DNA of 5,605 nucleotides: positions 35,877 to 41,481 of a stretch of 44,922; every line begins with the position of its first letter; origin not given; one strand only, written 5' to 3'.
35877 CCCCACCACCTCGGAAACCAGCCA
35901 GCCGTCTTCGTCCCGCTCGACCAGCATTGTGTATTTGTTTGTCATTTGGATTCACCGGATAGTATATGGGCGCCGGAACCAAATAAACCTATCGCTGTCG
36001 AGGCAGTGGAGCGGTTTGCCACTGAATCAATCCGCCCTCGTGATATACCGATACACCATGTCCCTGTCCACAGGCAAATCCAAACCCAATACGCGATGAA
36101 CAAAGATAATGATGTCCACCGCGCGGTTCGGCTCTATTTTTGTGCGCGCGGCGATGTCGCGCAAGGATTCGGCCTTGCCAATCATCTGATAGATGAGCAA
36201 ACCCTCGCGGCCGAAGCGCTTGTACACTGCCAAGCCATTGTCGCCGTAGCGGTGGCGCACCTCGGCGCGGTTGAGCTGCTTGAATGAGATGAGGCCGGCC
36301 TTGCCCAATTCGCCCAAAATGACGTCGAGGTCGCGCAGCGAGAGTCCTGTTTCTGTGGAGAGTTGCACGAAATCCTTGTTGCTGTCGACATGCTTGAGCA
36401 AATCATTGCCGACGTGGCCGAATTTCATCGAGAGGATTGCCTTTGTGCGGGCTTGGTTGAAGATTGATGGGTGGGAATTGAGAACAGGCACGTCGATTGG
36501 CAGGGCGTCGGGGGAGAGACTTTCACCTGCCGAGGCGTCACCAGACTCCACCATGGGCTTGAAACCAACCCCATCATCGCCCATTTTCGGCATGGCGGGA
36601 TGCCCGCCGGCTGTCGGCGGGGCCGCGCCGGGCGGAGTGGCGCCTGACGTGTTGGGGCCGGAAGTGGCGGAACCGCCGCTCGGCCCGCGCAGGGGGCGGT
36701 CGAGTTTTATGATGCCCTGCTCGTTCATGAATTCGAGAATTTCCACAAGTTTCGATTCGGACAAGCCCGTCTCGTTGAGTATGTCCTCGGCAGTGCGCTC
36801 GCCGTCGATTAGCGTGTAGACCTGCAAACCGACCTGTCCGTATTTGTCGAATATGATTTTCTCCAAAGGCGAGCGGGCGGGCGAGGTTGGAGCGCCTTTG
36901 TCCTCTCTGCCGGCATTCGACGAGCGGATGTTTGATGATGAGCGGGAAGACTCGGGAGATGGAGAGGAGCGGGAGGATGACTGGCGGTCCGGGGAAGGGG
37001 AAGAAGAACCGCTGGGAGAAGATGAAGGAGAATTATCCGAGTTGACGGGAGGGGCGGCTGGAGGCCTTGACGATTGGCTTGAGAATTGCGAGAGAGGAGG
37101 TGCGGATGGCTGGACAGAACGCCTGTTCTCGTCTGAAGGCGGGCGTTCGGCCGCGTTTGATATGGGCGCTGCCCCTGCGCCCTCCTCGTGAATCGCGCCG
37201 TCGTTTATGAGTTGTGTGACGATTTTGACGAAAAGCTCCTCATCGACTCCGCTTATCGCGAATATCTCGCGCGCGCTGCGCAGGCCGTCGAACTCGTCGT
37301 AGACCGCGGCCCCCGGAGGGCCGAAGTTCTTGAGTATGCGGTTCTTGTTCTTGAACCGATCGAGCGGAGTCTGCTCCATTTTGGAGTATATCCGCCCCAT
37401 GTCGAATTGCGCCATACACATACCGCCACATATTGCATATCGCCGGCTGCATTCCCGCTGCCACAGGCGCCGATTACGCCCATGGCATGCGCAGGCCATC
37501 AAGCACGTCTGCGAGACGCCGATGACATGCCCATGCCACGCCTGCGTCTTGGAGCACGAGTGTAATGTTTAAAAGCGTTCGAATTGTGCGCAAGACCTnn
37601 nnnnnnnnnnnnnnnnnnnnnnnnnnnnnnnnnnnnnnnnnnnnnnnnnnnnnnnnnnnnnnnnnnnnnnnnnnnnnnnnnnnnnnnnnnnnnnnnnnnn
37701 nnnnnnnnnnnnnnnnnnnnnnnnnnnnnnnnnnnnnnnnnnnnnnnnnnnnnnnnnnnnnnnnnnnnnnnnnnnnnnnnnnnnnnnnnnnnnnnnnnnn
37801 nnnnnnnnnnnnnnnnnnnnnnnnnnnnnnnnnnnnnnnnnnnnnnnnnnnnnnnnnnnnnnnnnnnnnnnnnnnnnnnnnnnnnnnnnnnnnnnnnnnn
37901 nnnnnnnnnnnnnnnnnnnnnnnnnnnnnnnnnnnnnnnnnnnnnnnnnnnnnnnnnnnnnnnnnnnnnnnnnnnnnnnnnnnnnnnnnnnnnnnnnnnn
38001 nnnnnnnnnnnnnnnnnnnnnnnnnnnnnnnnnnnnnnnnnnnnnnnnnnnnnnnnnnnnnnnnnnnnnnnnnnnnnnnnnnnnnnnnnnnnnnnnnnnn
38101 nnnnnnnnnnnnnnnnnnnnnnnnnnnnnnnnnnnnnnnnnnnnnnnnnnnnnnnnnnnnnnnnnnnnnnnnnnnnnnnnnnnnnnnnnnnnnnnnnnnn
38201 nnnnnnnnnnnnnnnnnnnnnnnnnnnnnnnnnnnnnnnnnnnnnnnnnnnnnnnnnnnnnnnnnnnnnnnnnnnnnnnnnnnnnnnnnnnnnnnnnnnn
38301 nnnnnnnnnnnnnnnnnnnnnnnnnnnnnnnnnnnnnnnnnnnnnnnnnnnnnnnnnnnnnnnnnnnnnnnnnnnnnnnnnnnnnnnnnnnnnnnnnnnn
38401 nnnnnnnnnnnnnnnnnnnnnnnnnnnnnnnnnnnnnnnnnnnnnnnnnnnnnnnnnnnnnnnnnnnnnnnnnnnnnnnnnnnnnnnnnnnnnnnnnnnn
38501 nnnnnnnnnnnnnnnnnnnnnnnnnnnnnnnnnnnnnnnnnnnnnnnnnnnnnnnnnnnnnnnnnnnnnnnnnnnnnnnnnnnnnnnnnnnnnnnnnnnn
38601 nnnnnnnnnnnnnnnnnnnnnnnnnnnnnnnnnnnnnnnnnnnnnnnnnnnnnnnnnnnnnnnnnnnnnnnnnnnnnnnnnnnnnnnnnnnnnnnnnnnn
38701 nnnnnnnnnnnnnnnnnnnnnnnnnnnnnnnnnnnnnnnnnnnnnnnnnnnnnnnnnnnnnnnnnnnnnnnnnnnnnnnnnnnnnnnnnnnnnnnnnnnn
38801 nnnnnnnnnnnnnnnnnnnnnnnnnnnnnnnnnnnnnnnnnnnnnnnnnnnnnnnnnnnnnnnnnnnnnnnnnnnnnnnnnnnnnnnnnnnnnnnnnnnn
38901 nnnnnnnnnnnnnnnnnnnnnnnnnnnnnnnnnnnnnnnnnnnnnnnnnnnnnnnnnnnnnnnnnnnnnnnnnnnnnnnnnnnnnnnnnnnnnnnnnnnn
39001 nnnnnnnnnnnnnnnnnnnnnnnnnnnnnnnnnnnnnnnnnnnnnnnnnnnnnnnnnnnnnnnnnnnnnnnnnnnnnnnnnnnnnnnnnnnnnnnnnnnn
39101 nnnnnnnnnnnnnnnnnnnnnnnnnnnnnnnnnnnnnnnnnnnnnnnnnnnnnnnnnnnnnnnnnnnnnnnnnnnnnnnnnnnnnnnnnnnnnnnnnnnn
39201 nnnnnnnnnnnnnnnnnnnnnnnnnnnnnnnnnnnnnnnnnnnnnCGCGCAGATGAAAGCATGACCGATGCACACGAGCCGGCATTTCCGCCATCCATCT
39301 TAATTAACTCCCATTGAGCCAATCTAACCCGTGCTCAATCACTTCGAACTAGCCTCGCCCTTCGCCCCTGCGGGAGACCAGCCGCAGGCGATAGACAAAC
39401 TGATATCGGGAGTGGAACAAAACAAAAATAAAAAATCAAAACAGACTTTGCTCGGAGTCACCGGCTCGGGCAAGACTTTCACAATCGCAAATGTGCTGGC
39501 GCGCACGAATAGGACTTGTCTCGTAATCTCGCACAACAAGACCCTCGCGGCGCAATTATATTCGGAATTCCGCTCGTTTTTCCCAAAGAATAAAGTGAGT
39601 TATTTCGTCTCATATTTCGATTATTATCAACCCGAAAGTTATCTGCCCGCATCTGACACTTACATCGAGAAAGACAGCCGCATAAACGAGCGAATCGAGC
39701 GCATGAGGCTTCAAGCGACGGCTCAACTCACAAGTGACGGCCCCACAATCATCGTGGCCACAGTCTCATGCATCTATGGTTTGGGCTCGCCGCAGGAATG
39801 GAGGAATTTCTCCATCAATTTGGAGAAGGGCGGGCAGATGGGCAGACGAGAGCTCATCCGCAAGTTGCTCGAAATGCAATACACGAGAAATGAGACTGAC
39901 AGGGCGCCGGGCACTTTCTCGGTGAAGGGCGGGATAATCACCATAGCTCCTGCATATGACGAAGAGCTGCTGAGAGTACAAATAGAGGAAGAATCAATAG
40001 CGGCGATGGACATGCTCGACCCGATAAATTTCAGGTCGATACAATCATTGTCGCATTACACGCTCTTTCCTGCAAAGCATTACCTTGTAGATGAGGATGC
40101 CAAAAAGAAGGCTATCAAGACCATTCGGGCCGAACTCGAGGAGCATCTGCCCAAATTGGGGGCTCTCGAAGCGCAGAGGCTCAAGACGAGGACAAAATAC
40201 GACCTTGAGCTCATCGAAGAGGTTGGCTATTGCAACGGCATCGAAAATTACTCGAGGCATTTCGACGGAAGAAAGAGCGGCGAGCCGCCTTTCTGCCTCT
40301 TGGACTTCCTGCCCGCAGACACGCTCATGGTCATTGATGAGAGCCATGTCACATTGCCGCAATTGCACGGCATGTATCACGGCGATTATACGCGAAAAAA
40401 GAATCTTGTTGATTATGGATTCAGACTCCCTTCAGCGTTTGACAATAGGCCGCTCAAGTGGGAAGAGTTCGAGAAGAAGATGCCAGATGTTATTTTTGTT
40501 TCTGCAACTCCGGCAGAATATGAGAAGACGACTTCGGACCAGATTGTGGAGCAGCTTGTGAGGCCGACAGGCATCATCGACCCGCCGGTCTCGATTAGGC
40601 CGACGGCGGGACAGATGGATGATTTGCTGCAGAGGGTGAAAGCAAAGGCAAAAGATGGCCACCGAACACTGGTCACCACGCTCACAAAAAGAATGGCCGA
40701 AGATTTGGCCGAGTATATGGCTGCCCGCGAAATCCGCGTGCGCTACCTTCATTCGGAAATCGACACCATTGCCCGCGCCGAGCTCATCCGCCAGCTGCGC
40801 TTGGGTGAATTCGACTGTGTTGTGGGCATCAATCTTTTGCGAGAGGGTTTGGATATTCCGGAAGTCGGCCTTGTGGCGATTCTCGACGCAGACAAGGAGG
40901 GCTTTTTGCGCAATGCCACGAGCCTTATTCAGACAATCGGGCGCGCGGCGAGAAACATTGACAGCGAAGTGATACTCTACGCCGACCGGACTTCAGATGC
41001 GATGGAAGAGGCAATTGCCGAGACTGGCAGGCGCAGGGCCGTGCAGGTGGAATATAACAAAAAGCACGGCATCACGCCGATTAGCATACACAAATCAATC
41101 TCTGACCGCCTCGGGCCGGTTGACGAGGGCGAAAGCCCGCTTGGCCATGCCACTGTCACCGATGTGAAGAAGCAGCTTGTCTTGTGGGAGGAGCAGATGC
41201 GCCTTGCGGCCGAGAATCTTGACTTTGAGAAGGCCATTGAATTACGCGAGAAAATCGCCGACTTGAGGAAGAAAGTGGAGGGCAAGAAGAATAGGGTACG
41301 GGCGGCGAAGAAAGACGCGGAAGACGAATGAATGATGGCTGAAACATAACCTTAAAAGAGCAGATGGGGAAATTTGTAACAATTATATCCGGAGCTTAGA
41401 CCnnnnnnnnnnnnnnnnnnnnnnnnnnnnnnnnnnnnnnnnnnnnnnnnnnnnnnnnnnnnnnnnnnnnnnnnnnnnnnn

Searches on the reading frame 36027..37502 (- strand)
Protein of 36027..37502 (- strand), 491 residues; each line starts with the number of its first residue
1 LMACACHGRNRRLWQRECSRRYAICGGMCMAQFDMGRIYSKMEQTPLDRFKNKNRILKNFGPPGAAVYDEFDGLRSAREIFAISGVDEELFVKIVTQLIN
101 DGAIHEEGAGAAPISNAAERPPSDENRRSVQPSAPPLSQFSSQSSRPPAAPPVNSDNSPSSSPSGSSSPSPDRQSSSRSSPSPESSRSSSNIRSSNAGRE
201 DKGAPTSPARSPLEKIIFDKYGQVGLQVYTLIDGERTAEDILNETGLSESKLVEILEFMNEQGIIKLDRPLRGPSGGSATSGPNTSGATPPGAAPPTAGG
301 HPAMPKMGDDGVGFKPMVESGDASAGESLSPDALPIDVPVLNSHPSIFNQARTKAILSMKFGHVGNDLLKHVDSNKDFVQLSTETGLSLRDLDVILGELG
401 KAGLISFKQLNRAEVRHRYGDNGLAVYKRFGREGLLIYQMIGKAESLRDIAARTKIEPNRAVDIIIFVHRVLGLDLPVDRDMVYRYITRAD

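Call 35: search_protein_families(library=pfam, proteins=[window:36027-37502:-], max_evalue=0.001)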
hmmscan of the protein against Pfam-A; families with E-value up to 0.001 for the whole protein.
window:36027-37502:- (491 aa): 2 families
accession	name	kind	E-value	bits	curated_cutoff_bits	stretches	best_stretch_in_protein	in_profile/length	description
PF24409.1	wHTH-PRTase_assc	-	6.4e-05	23.4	27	0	369-406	4-42/83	wHTH-PRTase associated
PF01022.26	HTH_5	-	0.00082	19.6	22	0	229-266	9-46/47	Bacterial regulatory protein, arsR family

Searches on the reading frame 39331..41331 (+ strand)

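Call 35: search_protein_families(library=pfam, proteins=[window:39331-41331:+], max_evalue=0.001)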
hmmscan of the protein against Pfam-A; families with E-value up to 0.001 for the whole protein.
window:39331-41331:+ (666 aa): 6 families
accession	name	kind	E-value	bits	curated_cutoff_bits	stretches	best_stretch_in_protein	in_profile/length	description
PF17757.6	UvrB_inter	-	9.3e-26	90.2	22.9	1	162-251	1-91/91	UvrB interaction domain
PF12344.14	UvrB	-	3.8e-19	68.7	27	1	549-590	1-42/43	Ultra-violet resistance protein B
PF00271.37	Helicase_C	-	4.7e-19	69.1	23.5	1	432-542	6-109/110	Helicase conserved C-terminal domain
PF04851.21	ResIII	-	4.4e-10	40.2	22.5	1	16-89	7-82/164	Type III restriction enzyme, res subunit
PF00270.35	DEAD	-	2.1e-06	28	26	1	17-90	4-77/167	DEAD/DEAH box helicase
PF02151.25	UVR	-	2.1e-05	24.6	21.5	1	620-647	8-35/36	UvrB/uvrC motif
